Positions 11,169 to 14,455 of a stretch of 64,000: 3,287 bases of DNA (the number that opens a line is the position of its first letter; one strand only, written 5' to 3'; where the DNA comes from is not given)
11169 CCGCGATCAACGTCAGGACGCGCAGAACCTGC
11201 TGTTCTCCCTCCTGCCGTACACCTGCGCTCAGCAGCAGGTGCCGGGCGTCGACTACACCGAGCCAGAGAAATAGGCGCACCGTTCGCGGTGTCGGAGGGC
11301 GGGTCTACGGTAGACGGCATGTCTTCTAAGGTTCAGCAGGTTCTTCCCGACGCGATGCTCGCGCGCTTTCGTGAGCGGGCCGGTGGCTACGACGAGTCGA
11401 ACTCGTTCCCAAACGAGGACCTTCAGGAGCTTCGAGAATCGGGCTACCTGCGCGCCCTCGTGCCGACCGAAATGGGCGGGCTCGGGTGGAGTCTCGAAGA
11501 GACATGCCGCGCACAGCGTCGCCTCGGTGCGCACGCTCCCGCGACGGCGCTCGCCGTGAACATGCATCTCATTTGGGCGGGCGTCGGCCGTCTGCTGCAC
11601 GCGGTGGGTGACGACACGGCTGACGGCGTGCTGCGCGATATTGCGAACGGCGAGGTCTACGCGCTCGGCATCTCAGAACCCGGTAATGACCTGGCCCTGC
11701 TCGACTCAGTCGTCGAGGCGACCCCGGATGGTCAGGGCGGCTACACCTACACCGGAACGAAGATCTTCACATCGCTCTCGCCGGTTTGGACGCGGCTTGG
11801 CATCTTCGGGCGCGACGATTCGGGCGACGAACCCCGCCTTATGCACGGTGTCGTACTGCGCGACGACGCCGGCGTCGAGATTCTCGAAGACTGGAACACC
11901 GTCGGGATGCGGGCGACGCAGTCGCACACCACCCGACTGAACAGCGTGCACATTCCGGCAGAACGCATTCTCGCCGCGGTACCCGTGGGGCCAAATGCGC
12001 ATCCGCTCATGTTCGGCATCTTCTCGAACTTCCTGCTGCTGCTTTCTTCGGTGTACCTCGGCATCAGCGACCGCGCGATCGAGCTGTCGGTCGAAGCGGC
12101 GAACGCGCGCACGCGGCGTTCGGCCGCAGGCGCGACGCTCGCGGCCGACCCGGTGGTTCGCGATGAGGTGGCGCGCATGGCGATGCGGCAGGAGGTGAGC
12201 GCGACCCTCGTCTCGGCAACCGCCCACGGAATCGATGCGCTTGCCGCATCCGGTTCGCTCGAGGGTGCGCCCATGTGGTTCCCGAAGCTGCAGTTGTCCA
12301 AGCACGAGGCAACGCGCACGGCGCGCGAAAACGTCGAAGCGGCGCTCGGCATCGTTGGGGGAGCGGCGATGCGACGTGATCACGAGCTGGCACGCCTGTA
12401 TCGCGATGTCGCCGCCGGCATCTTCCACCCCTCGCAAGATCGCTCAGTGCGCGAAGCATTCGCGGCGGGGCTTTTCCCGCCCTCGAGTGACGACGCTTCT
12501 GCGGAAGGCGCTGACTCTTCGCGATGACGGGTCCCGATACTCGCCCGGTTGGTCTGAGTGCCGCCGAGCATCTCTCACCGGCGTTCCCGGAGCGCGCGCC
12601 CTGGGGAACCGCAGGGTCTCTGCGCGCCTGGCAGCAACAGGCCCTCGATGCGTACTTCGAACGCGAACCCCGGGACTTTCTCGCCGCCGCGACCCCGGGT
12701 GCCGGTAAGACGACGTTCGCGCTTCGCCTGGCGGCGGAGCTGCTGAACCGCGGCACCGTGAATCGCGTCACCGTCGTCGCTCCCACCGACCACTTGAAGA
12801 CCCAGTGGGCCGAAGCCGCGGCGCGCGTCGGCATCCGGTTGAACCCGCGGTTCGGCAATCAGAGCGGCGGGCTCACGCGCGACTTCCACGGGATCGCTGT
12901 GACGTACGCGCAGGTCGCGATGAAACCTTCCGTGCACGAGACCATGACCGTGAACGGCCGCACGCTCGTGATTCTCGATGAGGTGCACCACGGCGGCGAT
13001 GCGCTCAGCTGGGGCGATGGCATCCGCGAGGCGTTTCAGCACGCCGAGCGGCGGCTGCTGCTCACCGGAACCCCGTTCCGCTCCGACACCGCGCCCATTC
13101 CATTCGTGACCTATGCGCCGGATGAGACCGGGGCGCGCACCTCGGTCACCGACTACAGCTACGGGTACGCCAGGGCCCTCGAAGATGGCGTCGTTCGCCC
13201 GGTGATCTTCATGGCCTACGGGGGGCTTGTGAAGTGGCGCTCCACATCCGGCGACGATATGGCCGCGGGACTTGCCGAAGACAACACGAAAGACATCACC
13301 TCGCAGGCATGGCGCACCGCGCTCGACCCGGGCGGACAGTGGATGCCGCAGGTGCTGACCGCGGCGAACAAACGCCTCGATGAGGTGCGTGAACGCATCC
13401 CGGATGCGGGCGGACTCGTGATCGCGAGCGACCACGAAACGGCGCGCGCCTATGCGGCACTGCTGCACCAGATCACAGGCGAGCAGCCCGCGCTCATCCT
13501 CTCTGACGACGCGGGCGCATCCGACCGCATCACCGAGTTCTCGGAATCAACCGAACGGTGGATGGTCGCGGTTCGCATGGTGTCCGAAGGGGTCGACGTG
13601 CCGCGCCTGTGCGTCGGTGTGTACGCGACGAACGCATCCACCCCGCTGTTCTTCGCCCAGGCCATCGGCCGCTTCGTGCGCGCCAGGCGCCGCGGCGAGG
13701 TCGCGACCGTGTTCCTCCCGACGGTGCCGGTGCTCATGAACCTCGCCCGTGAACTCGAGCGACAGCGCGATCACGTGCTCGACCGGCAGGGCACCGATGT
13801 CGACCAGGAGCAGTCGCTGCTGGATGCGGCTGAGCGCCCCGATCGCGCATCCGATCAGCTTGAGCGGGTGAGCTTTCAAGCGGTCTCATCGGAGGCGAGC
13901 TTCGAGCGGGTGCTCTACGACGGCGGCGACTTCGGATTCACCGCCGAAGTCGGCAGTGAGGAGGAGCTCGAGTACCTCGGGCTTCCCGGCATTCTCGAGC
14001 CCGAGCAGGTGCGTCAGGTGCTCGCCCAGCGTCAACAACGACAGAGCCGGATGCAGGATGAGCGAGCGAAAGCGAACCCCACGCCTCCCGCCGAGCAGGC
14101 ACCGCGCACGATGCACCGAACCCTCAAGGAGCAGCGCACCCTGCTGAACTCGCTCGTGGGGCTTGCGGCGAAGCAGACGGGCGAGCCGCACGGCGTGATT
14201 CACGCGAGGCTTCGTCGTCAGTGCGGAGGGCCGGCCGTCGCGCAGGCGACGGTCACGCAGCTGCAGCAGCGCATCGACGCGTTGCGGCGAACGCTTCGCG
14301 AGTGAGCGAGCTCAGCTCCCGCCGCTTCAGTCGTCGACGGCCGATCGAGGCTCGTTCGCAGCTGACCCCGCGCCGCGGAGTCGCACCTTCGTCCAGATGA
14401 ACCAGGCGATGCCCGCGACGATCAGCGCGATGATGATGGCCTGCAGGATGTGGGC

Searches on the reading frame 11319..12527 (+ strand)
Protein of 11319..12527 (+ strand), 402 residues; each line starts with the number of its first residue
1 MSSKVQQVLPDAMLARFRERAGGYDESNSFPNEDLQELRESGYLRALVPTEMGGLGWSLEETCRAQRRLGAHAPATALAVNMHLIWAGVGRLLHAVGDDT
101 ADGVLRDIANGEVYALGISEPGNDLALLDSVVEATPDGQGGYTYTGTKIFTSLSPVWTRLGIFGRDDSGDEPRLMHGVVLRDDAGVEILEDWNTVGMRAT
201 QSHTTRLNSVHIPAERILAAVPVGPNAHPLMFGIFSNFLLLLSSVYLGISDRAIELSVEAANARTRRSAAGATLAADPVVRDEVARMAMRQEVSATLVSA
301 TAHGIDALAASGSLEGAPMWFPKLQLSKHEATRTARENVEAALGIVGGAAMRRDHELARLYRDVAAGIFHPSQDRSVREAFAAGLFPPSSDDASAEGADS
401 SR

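Call 65: search_protein_families(library=pfam, proteins=[window:11319-12527:+], max_evalue=1)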
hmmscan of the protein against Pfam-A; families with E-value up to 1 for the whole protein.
window:11319-12527:+ (402 aa): 5 families
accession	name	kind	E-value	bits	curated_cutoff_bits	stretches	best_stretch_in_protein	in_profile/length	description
PF00441.29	Acyl-CoA_dh_1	-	2e-13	51.2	22.4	1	242-365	18-129/150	Acyl-CoA dehydrogenase, C-terminal domain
PF08028.16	Acyl-CoA_dh_2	-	4.1e-12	47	22.7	1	241-370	2-129/134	Acyl-CoA dehydrogenase, C-terminal domain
PF02771.21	Acyl-CoA_dh_N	-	3.1e-08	34.4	22.9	1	17-111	19-112/113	Acyl-CoA dehydrogenase, N-terminal domain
PF02770.24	Acyl-CoA_dh_M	-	1.8e-05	25.2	33.3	1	116-209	2-96/97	Acyl-CoA dehydrogenase, middle domain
PF11046.13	HycA_repressor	-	0.25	12.2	25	1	215-294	40-116/146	Transcriptional repressor of hyc and hyp operons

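Call 71: find_homologous_proteins(query=window:11319-12527:+, max_evalue=1e-20)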
Query window:11319-12527:+ (402 aa): 2943 proteins with E <= 1e-20 among 8000 candidates; the best 120 are listed.
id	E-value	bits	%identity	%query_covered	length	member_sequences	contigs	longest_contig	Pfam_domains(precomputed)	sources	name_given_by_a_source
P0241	1.3e-248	842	98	97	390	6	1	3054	PF00441.30,PF08028.17,PF02771.22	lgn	-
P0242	3.4e-142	492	59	95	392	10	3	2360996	PF02770.25,PF00441.30,PF08028.17,PF02771.22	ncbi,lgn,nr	ncbi:Putative acyl-CoA dehydrogenase YdbM [Pseudoclavibacter triregionum]|nr:Putative acyl-CoA dehyd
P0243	9.3e-139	481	58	96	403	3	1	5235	PF02770.25,PF00441.30,PF08028.17,PF02771.22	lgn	-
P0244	7.1e-138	478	57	99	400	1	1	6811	PF02770.25,PF00441.30,PF08028.17,PF02771.22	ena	-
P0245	5.9e-136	472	59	94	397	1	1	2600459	PF02770.25,PF00441.30,PF08028.17,PF02771.22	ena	-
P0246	4.7e-134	465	58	96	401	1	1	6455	PF02770.25,PF00441.30,PF08028.17,PF02771.22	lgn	-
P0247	9.0e-133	461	57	98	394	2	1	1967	PF02770.25,PF00441.30,PF08028.17,PF02771.22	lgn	-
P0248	5.9e-132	458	56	94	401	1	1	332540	PF02770.25,PF00441.30,PF08028.17,PF02771.22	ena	-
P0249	1.3e-131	457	55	99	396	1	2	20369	PF02770.25,PF00441.30,PF08028.17,PF02771.22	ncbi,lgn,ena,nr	ncbi:MAG: acyl-CoA/acyl-ACP dehydrogenase [Microbacteriaceae bacterium]|nr:acyl-CoA/acyl-ACP dehydro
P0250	1.6e-131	457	57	95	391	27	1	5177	PF00441.30,PF08028.17,PF02771.22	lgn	-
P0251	1.9e-131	457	56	95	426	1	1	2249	PF00441.30,PF08028.17,PF02771.22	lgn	-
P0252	5.6e-127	442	55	95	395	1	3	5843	PF02770.25,PF00441.30,PF08028.17,PF02771.22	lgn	-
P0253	5.6e-125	435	56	96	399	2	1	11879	PF02770.25,PF00441.30,PF08028.17,PF02771.22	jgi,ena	-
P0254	1.8e-124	434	56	95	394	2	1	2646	PF02770.25,PF00441.30,PF08028.17,PF02771.22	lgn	-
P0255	5.0e-124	432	55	92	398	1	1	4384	PF02770.25,PF00441.30,PF08028.17,PF02771.22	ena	-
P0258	2.3e-121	424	53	98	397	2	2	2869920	PF02770.25,PF00441.30,PF08028.17,PF02771.22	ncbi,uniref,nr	ncbi:acyl-CoA dehydrogenase family protein [Pseudoclavibacter endophyticus]|uniref:Acyl-CoA dehydrog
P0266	5.1e-116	406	55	94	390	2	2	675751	PF02770.25,PF00441.30,PF08028.17,PF02771.22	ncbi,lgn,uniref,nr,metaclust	ncbi:acyl-CoA dehydrogenase family protein [Gulosibacter bifidus]|uniref:Acyl-CoA dehydrogenase fami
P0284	1.1e-113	398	51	97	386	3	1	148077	PF02770.25,PF00441.30,PF08028.17,PF02771.22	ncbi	ncbi:acyl-CoA dehydrogenase family protein [Arthrobacter pigmenti]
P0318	1.8e-111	391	52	95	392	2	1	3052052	PF00441.30,PF08028.17,PF02771.22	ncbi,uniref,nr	ncbi:acyl-CoA dehydrogenase [Agromyces badenianii]|uniref:Acyl-CoA dehydrogenase n=1 Tax=Agromyces b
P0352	3.2e-110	387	51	96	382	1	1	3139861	PF00441.30,PF08028.17,PF02771.22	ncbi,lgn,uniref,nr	ncbi:acyl-CoA dehydrogenase family protein [Herbiconiux sp. L3-i23]|uniref:acyl-CoA dehydrogenase fa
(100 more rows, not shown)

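Call 72: find_encoding_contigs(protein=P0242, flank=3000, max_places=1)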
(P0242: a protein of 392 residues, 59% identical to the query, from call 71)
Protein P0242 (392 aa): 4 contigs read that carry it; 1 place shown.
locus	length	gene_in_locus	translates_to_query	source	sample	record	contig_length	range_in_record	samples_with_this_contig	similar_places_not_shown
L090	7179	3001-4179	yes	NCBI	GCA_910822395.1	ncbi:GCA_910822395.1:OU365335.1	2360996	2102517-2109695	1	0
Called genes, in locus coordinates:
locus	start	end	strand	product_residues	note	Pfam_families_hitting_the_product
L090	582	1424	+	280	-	PF00588:SpoU_methylase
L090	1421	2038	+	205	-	-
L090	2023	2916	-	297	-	PF00657:Lipase_GDSL, PF13472:Lipase_GDSL_2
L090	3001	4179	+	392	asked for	PF02771:Acyl-CoA_dh_N, PF02770:Acyl-CoA_dh_M (weak), PF00441:Acyl-CoA_dh_1, PF08028:Acyl-CoA_dh_2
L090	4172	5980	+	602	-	PF04851:ResIII, PF00270:DEAD, PF18766:SWI2_SNF2 (weak)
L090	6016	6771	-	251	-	PF09335:VTT_dom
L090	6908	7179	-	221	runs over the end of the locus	PF13411:MerR_1 (weak)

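Call 73: find_encoding_contigs(protein=P0352, flank=3000, max_places=1)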
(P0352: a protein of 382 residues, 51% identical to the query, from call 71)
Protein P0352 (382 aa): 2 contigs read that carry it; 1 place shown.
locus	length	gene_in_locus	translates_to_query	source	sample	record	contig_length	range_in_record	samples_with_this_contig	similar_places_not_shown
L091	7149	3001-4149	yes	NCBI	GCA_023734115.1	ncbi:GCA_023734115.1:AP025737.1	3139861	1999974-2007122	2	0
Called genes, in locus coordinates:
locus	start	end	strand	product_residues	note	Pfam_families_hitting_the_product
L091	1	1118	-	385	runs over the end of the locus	PF00933:Glyco_hydro_3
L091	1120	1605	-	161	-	-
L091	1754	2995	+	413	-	PF01565:FAD_binding_4, PF04030:ALO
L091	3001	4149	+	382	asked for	PF02771:Acyl-CoA_dh_N (weak), PF00441:Acyl-CoA_dh_1, PF08028:Acyl-CoA_dh_2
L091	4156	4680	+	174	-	PF13563:2_5_RNA_ligase2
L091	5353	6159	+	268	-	PF00561:Abhydrolase_1, PF12146:Hydrolase_4, PF12697:Abhydrolase_6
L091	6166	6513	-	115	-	-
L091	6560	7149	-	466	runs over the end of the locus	PF01565:FAD_binding_4, PF02913:FAD-oxidase_C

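Call 74: find_encoding_contigs(protein=P0318, flank=3000, max_places=1)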
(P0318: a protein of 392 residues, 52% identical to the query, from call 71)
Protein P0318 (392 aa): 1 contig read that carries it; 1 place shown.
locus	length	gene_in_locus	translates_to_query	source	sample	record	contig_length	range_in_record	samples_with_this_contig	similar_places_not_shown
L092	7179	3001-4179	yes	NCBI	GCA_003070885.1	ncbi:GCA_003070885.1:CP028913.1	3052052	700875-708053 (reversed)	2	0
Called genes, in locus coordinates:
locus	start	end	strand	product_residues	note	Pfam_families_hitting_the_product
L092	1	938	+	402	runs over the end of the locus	PF07690:MFS_1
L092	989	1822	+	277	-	PF00248:Aldo_ket_red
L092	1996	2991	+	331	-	PF14257:DUF4349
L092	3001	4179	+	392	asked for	PF02771:Acyl-CoA_dh_N (weak), PF00441:Acyl-CoA_dh_1, PF08028:Acyl-CoA_dh_2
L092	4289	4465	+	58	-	-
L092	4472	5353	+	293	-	-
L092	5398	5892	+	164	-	PF25991:KhtT_N, PF02080:TrkA_C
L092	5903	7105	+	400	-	PF00999:Na_H_Exchanger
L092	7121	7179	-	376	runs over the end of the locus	PF00296:Bac_luciferase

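Call 75: find_encoding_contigs(protein=P0284, flank=3000, max_places=1)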
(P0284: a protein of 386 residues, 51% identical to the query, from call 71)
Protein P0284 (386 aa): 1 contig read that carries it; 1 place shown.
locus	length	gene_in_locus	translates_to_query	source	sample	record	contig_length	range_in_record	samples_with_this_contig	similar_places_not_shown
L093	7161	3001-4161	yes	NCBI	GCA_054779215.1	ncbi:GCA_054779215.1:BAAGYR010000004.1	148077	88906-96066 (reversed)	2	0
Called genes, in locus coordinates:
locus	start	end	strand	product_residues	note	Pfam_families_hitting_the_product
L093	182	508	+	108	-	PF03781:FGE-sulfatase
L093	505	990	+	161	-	PF03781:FGE-sulfatase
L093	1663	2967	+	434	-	PF04389:Peptidase_M28, PF01546:Peptidase_M20, PF07687:M20_dimer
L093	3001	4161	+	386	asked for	PF02771:Acyl-CoA_dh_N (faint), PF02770:Acyl-CoA_dh_M (weak), PF00441:Acyl-CoA_dh_1, PF08028:Acyl-CoA_dh_2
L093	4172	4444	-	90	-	PF18963:DUF5703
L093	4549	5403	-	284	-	PF04307:YdjM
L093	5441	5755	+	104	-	-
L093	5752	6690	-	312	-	PF00248:Aldo_ket_red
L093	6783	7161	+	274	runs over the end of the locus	PF02673:BacA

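Call 77: find_encoding_contigs(protein=P0258, flank=2500, max_places=1)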
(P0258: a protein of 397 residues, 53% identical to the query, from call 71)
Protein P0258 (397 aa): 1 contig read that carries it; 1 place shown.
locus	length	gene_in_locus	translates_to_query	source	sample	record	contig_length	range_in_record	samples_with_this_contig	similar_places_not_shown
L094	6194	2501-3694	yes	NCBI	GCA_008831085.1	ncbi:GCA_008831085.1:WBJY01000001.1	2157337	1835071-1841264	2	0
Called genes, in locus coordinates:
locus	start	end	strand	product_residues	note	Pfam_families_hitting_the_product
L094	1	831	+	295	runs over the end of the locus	PF00588:SpoU_methylase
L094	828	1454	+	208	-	-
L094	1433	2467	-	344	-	PF00657:Lipase_GDSL, PF25182:NonGDSL, PF13472:Lipase_GDSL_2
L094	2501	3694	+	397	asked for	PF02771:Acyl-CoA_dh_N (weak), PF02770:Acyl-CoA_dh_M, PF00441:Acyl-CoA_dh_1, PF08028:Acyl-CoA_dh_2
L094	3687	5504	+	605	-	PF00270:DEAD, PF04851:ResIII, PF18766:SWI2_SNF2 (weak)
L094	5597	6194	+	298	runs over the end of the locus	PF01370:Epimerase, PF05368:NmrA (faint), PF13460:NAD_binding_10, PF16363:GDP_Man_Dehyd (faint)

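Call 78: find_encoding_contigs(protein=P0245, flank=2500, max_places=1)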
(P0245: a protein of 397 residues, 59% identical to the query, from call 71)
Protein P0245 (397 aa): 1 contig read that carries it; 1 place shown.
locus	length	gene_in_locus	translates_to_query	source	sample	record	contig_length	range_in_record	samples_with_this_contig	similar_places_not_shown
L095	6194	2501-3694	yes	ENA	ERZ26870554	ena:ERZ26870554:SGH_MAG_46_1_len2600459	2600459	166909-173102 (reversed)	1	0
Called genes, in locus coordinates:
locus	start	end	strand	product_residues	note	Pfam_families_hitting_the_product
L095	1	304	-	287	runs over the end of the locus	PF02146:SIR2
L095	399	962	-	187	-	PF00588:SpoU_methylase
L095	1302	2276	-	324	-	PF00657:Lipase_GDSL, PF13472:Lipase_GDSL_2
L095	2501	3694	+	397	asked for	PF02771:Acyl-CoA_dh_N, PF02770:Acyl-CoA_dh_M, PF00441:Acyl-CoA_dh_1, PF08028:Acyl-CoA_dh_2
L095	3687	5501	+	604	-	PF00270:DEAD, PF04851:ResIII, PF13604:AAA_30 (faint), PF18766:SWI2_SNF2 (weak)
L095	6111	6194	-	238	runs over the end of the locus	PF09335:VTT_dom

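Call 79: find_encoding_contigs(protein=P0266, flank=2500, max_places=1)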
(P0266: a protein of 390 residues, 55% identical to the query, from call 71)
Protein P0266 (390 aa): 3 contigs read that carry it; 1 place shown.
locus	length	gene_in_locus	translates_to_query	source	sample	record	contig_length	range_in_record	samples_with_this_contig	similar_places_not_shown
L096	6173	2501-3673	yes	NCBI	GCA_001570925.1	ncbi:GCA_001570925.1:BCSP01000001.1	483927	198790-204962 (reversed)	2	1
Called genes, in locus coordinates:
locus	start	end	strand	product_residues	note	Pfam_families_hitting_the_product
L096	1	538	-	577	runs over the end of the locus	PF00128:Alpha-amylase, PF16657:Malt_amylase_C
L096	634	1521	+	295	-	PF12146:Hydrolase_4, PF00561:Abhydrolase_1, PF12697:Abhydrolase_6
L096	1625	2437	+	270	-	PF00588:SpoU_methylase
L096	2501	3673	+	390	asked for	PF02771:Acyl-CoA_dh_N (faint), PF02770:Acyl-CoA_dh_M, PF00441:Acyl-CoA_dh_1, PF08028:Acyl-CoA_dh_2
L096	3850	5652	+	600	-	PF00270:DEAD, PF04851:ResIII, PF18766:SWI2_SNF2 (weak)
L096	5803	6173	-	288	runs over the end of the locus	PF09335:VTT_dom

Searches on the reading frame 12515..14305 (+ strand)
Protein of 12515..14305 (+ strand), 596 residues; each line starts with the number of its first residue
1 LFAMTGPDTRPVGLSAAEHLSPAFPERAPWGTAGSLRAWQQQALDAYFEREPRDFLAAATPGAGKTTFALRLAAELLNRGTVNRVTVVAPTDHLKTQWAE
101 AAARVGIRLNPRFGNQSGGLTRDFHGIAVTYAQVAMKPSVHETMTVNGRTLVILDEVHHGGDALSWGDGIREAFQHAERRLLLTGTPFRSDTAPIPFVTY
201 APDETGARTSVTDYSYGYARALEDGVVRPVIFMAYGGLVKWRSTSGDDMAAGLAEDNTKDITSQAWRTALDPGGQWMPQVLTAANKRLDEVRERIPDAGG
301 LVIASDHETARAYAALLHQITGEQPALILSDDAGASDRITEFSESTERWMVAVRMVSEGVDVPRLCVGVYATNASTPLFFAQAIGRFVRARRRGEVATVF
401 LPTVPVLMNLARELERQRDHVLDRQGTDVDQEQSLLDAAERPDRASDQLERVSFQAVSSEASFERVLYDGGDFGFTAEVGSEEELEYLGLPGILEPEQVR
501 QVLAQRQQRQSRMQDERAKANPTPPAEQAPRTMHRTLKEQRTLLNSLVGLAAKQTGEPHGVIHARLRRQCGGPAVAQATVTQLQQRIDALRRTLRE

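Call 29: search_protein_families(library=pfam, proteins=[window:12515-14305:+])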
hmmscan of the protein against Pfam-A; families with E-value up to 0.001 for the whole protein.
window:12515-14305:+ (596 aa): 6 families
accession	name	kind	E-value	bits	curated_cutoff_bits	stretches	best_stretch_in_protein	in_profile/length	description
PF04851.21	ResIII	-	8.2e-18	65.3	22.5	1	35-189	3-164/164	Type III restriction enzyme, res subunit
PF00270.35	DEAD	-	2.9e-11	43.8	26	1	39-188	3-161/167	DEAD/DEAH box helicase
PF18766.7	SWI2_SNF2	-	7.2e-06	26.2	26.7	1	60-243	26-201/221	SWI2/SNF2 ATPase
PF13401.12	AAA_22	-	0.00013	22.8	27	0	59-160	12-96/130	AAA domain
PF13245.12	AAA_19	-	0.00015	22.4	25.1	1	55-157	14-99/134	AAA domain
PF13604.12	AAA_30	-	0.00036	20.7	27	1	36-158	2-98/191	AAA domain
